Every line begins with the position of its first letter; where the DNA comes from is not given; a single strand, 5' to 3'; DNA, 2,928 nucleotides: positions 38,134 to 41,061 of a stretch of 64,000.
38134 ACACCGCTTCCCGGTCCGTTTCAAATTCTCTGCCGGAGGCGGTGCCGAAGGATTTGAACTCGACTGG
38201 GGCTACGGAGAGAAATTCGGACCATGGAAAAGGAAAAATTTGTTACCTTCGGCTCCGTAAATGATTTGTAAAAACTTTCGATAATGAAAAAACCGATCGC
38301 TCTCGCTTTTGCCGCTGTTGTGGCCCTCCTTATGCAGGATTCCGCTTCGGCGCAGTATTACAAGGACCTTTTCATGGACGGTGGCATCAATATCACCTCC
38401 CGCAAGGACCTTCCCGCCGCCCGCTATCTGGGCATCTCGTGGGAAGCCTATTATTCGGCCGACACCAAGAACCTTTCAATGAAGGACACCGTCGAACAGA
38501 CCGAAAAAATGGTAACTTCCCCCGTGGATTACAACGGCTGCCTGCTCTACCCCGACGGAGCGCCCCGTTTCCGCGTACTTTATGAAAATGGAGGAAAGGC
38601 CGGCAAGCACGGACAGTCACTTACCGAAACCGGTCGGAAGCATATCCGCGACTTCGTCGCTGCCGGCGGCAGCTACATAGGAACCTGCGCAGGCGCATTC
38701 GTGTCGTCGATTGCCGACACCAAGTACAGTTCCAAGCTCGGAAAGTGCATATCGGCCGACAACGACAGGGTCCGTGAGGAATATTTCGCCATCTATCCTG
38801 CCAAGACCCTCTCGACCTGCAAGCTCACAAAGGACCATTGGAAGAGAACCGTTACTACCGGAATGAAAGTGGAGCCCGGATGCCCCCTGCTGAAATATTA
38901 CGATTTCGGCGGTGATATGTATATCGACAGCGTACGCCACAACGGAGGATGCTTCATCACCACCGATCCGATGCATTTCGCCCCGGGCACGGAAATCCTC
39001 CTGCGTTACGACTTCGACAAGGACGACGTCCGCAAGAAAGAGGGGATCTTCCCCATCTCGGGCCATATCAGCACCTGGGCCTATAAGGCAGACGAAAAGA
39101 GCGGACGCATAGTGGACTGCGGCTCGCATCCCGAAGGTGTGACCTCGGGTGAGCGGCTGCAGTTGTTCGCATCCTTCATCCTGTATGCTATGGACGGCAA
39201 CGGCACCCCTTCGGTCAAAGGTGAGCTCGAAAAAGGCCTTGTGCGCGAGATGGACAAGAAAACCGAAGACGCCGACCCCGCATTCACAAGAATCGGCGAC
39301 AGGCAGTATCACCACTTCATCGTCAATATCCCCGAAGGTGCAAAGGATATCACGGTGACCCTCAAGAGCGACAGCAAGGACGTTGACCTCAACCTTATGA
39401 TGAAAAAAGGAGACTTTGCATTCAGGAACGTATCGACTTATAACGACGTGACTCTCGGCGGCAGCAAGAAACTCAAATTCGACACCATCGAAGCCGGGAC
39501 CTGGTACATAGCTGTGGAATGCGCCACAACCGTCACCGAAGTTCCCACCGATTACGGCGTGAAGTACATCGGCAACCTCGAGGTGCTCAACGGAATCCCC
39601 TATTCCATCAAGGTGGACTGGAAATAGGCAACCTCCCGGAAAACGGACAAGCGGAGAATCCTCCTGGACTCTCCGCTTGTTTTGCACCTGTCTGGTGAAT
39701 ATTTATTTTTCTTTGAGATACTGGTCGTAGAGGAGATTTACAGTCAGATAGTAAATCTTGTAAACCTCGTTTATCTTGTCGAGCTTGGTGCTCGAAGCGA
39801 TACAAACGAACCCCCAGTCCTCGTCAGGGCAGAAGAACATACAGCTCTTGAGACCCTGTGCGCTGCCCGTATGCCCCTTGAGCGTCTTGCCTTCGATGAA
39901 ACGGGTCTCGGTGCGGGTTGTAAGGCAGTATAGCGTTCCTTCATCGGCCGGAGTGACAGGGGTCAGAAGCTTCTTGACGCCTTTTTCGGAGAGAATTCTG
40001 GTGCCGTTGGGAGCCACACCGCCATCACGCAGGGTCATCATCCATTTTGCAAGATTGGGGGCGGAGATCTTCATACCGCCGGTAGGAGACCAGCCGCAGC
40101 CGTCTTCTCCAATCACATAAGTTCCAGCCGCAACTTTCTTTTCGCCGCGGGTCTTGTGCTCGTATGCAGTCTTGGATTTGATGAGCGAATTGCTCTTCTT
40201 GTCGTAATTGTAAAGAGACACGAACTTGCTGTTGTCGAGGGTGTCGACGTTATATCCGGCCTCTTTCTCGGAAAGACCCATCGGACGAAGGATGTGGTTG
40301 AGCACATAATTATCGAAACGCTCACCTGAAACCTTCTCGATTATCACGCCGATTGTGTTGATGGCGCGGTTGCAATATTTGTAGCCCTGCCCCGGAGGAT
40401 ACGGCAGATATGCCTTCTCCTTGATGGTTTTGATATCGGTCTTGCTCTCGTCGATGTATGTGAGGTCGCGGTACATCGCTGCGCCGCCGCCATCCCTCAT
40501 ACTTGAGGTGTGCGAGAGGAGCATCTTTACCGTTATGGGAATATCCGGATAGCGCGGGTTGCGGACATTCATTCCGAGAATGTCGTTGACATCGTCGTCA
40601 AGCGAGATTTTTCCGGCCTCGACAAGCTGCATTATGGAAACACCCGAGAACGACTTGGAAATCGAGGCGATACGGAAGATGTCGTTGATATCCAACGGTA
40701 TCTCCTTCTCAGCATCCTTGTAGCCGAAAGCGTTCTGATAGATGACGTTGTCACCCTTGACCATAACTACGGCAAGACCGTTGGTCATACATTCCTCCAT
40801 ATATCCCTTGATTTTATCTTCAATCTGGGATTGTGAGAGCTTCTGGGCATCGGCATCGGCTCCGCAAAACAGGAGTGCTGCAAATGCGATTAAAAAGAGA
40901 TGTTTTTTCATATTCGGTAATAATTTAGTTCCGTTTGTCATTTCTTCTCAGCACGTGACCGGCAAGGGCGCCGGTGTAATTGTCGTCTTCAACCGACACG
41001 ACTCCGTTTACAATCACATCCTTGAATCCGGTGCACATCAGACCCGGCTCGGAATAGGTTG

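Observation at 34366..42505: Candidate undescribed extracytoplasmic system: five adjacent exported hydrolases aimed at D-/gamma-linked amide bonds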

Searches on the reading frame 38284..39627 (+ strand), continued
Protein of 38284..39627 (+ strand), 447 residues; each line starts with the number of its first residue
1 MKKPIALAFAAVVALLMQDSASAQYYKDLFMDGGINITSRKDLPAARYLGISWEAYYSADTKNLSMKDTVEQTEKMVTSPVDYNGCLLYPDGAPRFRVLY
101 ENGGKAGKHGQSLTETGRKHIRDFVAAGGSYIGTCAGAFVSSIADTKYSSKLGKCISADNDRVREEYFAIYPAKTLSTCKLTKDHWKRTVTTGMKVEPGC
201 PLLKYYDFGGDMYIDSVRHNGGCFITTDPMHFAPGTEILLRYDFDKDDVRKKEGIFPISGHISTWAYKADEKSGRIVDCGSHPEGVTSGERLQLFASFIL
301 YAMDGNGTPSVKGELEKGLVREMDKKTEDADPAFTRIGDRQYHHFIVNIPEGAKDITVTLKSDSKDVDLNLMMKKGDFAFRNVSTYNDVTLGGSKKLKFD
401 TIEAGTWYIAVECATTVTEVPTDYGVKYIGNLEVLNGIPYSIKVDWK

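Call 65: search_protein_families(library=pfam, proteins=[P0371, P0355, P0329, P0309, P0287, P0316, P0264, P0336], max_evalue=0.001)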
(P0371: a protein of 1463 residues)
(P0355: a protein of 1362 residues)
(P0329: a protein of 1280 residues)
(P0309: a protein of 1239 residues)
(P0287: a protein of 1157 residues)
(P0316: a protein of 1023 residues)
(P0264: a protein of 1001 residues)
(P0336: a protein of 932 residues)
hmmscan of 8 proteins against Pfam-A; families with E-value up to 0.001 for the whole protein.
P0371 (1463 aa): 4 families
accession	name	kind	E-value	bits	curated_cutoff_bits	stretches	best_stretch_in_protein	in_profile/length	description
PF13385.13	Laminin_G_3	-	3.8e-20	73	27.6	2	503-651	3-146/151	Concanavalin A-like lectin/glucanases superfamily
PF04151.21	PPC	-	5.8e-06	27.5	25.9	1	310-378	3-68/70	Bacterial pre-peptidase C-terminal domain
PF13229.12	Beta_helix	-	1.7e-05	24.9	25.9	0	767-918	10-117/158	Right handed beta helix region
PF05048.19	NosD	-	0.00067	19.6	23.6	0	799-936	46-180/212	Periplasmic copper-binding protein (NosD)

P0355 (1362 aa): 5 families
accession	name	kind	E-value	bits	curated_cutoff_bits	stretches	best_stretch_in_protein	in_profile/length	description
PF13385.13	Laminin_G_3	-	3.9e-47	160.6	27.6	2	228-386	1-150/151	Concanavalin A-like lectin/glucanases superfamily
PF04151.21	PPC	-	7.2e-10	40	25.9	1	769-839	2-68/70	Bacterial pre-peptidase C-terminal domain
PF02210.31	Laminin_G_2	-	1.1e-08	36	22.9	0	1128-1200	47-124/126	Laminin G domain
PF00354.24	Pentaxin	-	1.1e-08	35.4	25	1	1134-1215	83-169/194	Pentaxin family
PF09825.15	BPL_N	-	1.3e-07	31.2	24.2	0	561-601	56-96/283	Biotin-protein ligase, N terminal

P0329 (1280 aa): 3 families
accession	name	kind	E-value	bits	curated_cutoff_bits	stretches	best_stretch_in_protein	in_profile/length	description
PF00246.29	Peptidase_M14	-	1.5e-48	166.3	21.6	1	105-297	9-194/286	Zinc carboxypeptidase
PF08308.17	PEGA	-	2.8e-22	78.8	20.8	1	943-1007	2-65/71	PEGA domain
PF04151.21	PPC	-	1.4e-08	36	25.9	1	761-833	2-70/70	Bacterial pre-peptidase C-terminal domain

P0309 (1239 aa): 4 families
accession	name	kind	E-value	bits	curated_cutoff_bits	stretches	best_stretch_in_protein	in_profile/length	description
PF13385.13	Laminin_G_3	-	3.5e-25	89.4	27.6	1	77-229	3-150/151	Concanavalin A-like lectin/glucanases superfamily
PF02210.31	Laminin_G_2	-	3.1e-07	31.4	22.9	1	133-219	34-123/126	Laminin G domain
PF09825.15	BPL_N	-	5.6e-06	25.9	24.2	0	408-451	57-100/283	Biotin-protein ligase, N terminal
PF00354.24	Pentaxin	-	0.00011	22.4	25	1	132-237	66-171/194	Pentaxin family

P0287 (1157 aa): 9 families
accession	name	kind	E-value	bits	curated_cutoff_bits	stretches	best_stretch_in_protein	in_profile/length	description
PF13385.13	Laminin_G_3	-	2.3e-75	252.3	27.6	3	96-230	15-150/151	Concanavalin A-like lectin/glucanases superfamily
PF02210.31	Laminin_G_2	-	1e-20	74.9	22.9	2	859-938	39-124/126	Laminin G domain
PF00054.30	Laminin_G_1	-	1.4e-09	38.7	24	0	140-206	35-103/131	Laminin G domain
PF04151.21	PPC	-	4e-09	37.6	25.9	1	632-702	2-68/70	Bacterial pre-peptidase C-terminal domain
PF00354.24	Pentaxin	-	2.4e-07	31.1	25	1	863-951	74-167/194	Pentaxin family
PF07953.20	Toxin_R_bind_N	-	2.7e-07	30.9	23.8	0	871-911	123-162/191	Clostridium neurotoxin, N-terminal receptor binding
PF09825.15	BPL_N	-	3.1e-06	26.8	24.2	0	418-459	57-98/283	Biotin-protein ligase, N terminal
PF09264.17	Sial-lect-inser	-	5.3e-05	23.5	25.8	1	820-926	40-143/198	Vibrio cholerae sialidase, lectin insertion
PF02973.23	Sialidase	-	6.7e-05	22.9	26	0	879-951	110-185/189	Sialidase, N-terminal domain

P0316 (1023 aa): 3 families
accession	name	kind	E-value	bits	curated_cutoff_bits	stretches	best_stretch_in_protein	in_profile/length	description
PF13385.13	Laminin_G_3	-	6.4e-51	172.9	27.6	2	94-229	16-150/151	Concanavalin A-like lectin/glucanases superfamily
PF02210.31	Laminin_G_2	-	8.6e-07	29.9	22.9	0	140-218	36-122/126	Laminin G domain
PF04151.21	PPC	-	0.00022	22.5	25.9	1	621-691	2-68/70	Bacterial pre-peptidase C-terminal domain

P0264 (1001 aa): 6 families
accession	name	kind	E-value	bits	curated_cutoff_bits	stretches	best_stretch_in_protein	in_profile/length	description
PF13385.13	Laminin_G_3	-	4.2e-43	147.5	27.6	2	49-195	4-151/151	Concanavalin A-like lectin/glucanases superfamily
PF02210.31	Laminin_G_2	-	3.5e-09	37.6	22.9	0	115-184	44-123/126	Laminin G domain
PF09825.15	BPL_N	-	1.6e-08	34.3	24.2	1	379-541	55-221/283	Biotin-protein ligase, N terminal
PF04151.21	PPC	-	1.3e-07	32.9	25.9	1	595-665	2-68/70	Bacterial pre-peptidase C-terminal domain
PF00354.24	Pentaxin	-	1.1e-05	25.6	25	1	803-967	25-174/194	Pentaxin family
PF00404.24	Dockerin_1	-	2.6e-05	24.8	22.9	0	978-996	1-19/57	Dockerin type I domain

P0336 (932 aa): 6 families
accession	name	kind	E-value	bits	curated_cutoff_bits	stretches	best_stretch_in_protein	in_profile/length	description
PF13385.13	Laminin_G_3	-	7e-45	153.3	27.6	2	491-654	1-150/151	Concanavalin A-like lectin/glucanases superfamily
PF02210.31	Laminin_G_2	-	8.2e-11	42.9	22.9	1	778-874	28-123/126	Laminin G domain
PF00354.24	Pentaxin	-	8.4e-08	32.6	25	1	803-893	83-172/194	Pentaxin family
PF04151.21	PPC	-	1.2e-07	33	25.9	1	309-379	2-68/70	Bacterial pre-peptidase C-terminal domain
PF09825.15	BPL_N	-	6.5e-05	22.4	24.2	0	90-131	52-93/283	Biotin-protein ligase, N terminal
PF07953.20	Toxin_R_bind_N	-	0.00095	19.4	23.8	0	463-609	2-150/191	Clostridium neurotoxin, N-terminal receptor binding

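Call 79: search_protein_families(library=pfam, alignment_id=A1, max_evalue=10)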
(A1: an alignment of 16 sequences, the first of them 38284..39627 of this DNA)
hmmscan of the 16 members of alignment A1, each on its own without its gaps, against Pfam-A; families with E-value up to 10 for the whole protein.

A. member 1, window:38284-39627:+ (447 aa): 2 families
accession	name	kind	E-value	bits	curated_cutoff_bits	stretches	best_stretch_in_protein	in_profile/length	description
PF09825.15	BPL_N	-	7.8e-09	35.3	24.2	1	103-142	57-96/283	Biotin-protein ligase, N terminal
PF04151.21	PPC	-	3e-05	25.2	25.9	1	343-411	3-68/70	Bacterial pre-peptidase C-terminal domain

B. families by the number of members that match (of 16 scanned): 13 families
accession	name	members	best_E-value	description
PF09825.15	BPL_N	16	2.5e-15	Biotin-protein ligase, N terminal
PF04151.21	PPC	15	2.4e-10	Bacterial pre-peptidase C-terminal domain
PF03575.23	Peptidase_S51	5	0.001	Peptidase family S51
PF07685.20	GATase_3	3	0.0034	CobB/CobQ-like glutamine amidotransferase domain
PF01174.25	SNO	2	0.0098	SNO glutamine amidotransferase family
PF23560.1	GBD_Hemicentin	2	0.02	Hemicentin galactose-binding domain-like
PF05986.19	ADAMTS_spacer1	2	0.13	ADAM-TS Spacer 1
PF12635.12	DUF3780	1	0.011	Protein of unknown function (DUF3780)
PF22058.2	X25_BaPul_like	1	0.065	Pullulanase X25 domain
PF18443.6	Tli4_N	1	0.14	Tle cognate immunity protein 4 N-terminal domain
PF12280.13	BSMAP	1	0.21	Brain specific membrane anchored protein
PF01965.30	DJ-1_PfpI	1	0.21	DJ-1/PfpI family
PF19747.4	DUF6234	1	0.29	Family of unknown function (DUF6234)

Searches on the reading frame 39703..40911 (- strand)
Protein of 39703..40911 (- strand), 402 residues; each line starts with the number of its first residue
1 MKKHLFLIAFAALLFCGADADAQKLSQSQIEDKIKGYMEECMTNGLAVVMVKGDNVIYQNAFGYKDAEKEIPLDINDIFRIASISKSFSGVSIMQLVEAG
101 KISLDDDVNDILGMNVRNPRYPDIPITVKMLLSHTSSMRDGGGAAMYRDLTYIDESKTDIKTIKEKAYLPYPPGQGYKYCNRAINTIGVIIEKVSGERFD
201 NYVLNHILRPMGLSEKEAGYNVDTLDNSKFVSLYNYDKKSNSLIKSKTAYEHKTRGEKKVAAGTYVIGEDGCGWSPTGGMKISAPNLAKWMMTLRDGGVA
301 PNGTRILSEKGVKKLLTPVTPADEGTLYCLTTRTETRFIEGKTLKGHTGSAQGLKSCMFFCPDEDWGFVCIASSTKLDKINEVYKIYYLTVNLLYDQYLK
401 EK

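Call 3: search_protein_families(library=pfam, proteins=[window:39703-40911:-], max_evalue=0.01)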
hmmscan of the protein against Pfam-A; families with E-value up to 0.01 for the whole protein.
window:39703-40911:- (402 aa): 1 family
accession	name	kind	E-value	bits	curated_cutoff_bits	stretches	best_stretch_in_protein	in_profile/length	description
PF00144.29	Beta-lactamase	-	2.1e-46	159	27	1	31-376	2-312/329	Beta-lactamase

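Call 4: search_protein_families(library=ncbifam, proteins=[window:39703-40911:-], max_evalue=0.01)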
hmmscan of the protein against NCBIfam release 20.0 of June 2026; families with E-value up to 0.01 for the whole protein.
window:39703-40911:- (402 aa): 42 families (the best 25 are shown)
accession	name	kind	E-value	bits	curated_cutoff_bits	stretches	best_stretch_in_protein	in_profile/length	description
NF007943.0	PRK10662.1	equivalog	6.6e-20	71.1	266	1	7-215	13-221/380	D-alanyl-D-alanine-carboxypeptidase/endopeptidase AmpH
NF052559.1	MthAcHydAcmB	equivalog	2.1e-15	56.4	550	1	41-233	22-226/391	methyl acetate hydrolase AcmB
NF033085.1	bla_class_C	equivalog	8.1e-15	54.5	415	1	27-215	5-182/356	class C beta-lactamase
NF009622.0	PRK13128.1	equivalog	5.2e-14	51.6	443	1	30-217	9-191/518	D-aminopeptidase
NF045671.1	blaPNC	exception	3.9e-11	42.4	750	1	25-261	44-265/401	PNC family class C beta-lactamase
NF012173.1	CMY2-MIR-ACT-EC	exception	6.6e-11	41.6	680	1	19-215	22-206/380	CMY2/MIR/ACT/EC family class C beta-lactamase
NF041665.1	blaPSZ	exception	7.3e-11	41.7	850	1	7-214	8-204/379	PSZ family class C beta-lactamase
NF012102.1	blaDHA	exception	1.1e-10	41.2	800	1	7-217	13-207/379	DHA family class C beta-lactamase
NF002968.0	PRK03642.1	equivalog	2.4e-10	39.8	385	1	32-214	45-238/432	penicillin binding protein PBP4B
NF000385.4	blaACT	exception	6.2e-10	38.6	810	1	13-234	11-223/380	ACT family cephalosporin-hydrolyzing class C beta-lactamase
NF041662.1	ampC_Kaer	exception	1.4e-09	37.2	825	1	18-215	21-206/381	AmpC-Kaer family extended-spectrum class C beta-lactamase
NF038238.1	blaBUT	exception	4.7e-09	35.8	850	1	17-214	17-207/383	BUT family class C beta-lactamase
NF038366.1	blaSFDC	exception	5.6e-09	35.5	840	1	7-228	11-217/382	SFDC family class C beta-lactamase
NF041666.1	ampC_Ecan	exception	5.8e-09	35.3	860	1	1-214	1-205/381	CMY2-MIR-ACT-EC family cephalosporin-hydrolyzing class C beta-lactamase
NF000185.2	BlaEC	exception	1.5e-08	34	850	1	16-229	15-214/377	BlaEC family class C beta-lactamase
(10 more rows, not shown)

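Call 30: search_solved_structures(query=window:39703-40911:-, max_evalue=1e-10)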
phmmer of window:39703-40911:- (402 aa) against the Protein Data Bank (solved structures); distinct sequences matched with E-value up to 1e-10: 18.
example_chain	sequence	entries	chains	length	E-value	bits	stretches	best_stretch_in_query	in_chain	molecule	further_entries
2qmi_A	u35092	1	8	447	2.1e-23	86.2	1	30-232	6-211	Pbp related beta-lactamase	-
7spn_A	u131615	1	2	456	1e-19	74.1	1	30-214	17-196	IS11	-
4gdn_A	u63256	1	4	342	9.3e-19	70.9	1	26-215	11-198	Protein flp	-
9s7k_A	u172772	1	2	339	5.9e-18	68.2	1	51-215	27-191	D-alanyl-D-alanine carboxypeptidase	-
4y7p_A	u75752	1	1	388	1.8e-17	66.7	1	56-229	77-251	Alkaline D-peptidase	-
3tg9_A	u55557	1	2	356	1.3e-16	63.9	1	36-226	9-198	Penicillin-binding protein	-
7pp3_A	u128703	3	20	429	3e-16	62.6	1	35-239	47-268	Esterase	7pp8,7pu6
1sde_A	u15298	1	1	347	1.1e-15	60.7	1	41-216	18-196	D-alanyl-D-alanine carboxypeptidase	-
1cef_A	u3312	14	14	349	1.1e-15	60.7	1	41-216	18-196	D-ALANYL-D-ALANINE CARBOXYPEPTIDASE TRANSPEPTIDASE | D-ALANYL-D-ALANINE CARBOXYPEPTIDASE | D-alanyl-D-alanine carboxypeptidase precursor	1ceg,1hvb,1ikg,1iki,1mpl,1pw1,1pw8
7atl_AAA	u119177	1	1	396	1.5e-14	57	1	38-227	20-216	Esterase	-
9sn1_A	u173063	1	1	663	4e-14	55.6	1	26-230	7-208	Beta-lactamase family protein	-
7v21_A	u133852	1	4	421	2.5e-13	53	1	39-227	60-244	Serine beta-lactamase-like protein LACTB, mitochondrial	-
8agr_A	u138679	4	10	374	3.5e-13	52.5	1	48-216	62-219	Beta-lactamase family protein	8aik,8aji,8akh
1ci8_A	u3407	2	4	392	1.5e-11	47.2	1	39-214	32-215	PROTEIN (CARBOXYLESTERASE)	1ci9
4ivi_A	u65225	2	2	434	2.5e-11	46.4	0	34-222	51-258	Carboxylesterase | Carboxylesterases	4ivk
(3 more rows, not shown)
